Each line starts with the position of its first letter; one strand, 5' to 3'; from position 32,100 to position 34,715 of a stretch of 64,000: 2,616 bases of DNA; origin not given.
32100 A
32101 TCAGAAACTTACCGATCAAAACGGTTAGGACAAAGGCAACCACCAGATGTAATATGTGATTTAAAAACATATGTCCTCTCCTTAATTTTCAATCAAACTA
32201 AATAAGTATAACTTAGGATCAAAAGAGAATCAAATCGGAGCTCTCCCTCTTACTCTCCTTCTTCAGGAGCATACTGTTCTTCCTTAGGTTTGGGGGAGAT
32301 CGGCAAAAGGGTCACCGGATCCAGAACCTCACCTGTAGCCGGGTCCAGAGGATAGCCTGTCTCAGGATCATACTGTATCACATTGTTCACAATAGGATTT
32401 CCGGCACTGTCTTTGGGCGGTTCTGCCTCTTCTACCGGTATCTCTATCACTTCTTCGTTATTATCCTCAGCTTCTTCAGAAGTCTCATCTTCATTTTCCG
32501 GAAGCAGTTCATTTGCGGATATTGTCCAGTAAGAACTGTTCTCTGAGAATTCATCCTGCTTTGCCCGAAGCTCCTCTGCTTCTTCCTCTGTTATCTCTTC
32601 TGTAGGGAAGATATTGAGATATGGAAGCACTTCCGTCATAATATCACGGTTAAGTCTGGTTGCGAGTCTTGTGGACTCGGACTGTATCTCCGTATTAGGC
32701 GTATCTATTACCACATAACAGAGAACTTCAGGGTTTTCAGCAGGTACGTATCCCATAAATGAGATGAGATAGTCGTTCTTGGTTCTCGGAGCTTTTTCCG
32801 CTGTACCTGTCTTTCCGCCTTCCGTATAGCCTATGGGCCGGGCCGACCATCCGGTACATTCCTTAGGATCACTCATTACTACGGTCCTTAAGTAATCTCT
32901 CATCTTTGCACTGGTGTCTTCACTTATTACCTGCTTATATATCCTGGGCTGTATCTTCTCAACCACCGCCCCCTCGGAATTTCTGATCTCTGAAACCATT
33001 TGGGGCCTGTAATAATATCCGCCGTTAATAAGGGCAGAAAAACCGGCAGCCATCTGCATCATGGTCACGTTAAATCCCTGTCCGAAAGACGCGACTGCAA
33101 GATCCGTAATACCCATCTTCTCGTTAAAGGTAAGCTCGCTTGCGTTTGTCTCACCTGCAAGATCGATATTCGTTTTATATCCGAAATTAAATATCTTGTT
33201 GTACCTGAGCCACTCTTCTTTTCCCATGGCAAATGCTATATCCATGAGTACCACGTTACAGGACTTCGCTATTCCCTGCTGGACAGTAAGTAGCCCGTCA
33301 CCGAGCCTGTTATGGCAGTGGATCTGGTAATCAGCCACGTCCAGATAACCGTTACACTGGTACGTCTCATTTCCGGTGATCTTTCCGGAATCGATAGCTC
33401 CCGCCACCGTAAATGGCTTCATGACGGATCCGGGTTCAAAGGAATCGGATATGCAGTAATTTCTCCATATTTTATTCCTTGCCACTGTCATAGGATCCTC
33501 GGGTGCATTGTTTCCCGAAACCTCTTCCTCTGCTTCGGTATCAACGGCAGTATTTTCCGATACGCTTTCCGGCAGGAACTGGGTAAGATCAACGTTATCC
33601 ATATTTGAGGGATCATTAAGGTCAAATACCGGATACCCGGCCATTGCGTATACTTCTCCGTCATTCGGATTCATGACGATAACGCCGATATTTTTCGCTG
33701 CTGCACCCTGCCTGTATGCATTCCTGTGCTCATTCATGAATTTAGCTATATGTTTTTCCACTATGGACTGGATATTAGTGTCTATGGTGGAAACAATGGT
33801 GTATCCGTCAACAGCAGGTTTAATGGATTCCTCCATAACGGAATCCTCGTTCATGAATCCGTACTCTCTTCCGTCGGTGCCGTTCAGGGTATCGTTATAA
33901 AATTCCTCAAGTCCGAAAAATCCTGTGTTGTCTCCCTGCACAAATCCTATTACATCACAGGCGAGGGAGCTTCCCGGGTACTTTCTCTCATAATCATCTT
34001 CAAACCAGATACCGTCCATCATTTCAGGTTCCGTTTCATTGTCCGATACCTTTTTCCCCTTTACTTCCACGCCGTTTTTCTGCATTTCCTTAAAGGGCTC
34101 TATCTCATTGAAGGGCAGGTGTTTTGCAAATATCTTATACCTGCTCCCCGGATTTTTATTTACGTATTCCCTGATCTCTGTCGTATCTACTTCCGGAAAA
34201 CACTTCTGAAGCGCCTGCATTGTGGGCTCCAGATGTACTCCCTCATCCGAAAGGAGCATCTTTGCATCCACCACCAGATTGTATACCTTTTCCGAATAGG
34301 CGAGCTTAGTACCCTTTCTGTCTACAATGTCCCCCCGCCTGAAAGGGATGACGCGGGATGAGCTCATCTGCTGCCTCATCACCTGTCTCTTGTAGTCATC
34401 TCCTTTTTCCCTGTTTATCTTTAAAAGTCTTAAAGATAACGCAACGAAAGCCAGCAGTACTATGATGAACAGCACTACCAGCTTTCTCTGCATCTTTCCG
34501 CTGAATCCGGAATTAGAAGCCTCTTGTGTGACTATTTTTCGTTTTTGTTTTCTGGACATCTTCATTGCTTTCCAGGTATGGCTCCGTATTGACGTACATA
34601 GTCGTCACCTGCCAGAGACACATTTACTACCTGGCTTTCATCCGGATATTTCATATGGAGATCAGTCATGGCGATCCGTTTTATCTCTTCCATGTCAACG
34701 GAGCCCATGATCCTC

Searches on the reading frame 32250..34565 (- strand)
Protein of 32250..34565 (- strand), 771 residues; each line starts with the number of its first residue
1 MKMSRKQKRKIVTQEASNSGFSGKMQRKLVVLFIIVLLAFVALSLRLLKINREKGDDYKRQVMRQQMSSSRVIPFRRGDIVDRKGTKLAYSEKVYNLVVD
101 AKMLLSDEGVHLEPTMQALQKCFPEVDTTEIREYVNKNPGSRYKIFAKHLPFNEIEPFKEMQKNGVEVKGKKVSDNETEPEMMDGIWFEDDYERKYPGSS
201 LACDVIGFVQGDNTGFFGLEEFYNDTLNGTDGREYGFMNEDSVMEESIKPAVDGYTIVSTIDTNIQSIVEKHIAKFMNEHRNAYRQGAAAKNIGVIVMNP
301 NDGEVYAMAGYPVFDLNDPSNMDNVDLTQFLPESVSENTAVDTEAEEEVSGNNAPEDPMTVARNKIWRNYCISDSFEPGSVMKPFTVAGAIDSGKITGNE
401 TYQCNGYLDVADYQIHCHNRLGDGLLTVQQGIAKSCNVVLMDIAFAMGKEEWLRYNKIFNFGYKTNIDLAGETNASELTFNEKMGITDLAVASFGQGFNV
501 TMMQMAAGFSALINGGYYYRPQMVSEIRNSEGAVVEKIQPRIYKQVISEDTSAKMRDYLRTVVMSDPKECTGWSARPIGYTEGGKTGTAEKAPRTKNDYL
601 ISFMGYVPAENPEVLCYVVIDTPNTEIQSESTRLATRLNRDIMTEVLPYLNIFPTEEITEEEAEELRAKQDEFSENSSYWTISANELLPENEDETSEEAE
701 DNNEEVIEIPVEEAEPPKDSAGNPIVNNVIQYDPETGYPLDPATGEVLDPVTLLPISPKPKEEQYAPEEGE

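Call 34: search_protein_families(library=pfam, proteins=[window:32250-34565:-], max_evalue=0.00001)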
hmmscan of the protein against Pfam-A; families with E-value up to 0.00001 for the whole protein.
window:32250-34565:- (771 aa): 2 families
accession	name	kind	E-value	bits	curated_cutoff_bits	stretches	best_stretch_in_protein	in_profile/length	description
PF00905.27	Transpeptidase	-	2.6e-62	211.1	22.1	1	294-643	2-298/299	Penicillin binding protein transpeptidase domain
PF03717.20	PBP_dimer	-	6.2e-13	50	24.4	1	75-235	4-166/180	Penicillin-binding Protein dimerisation domain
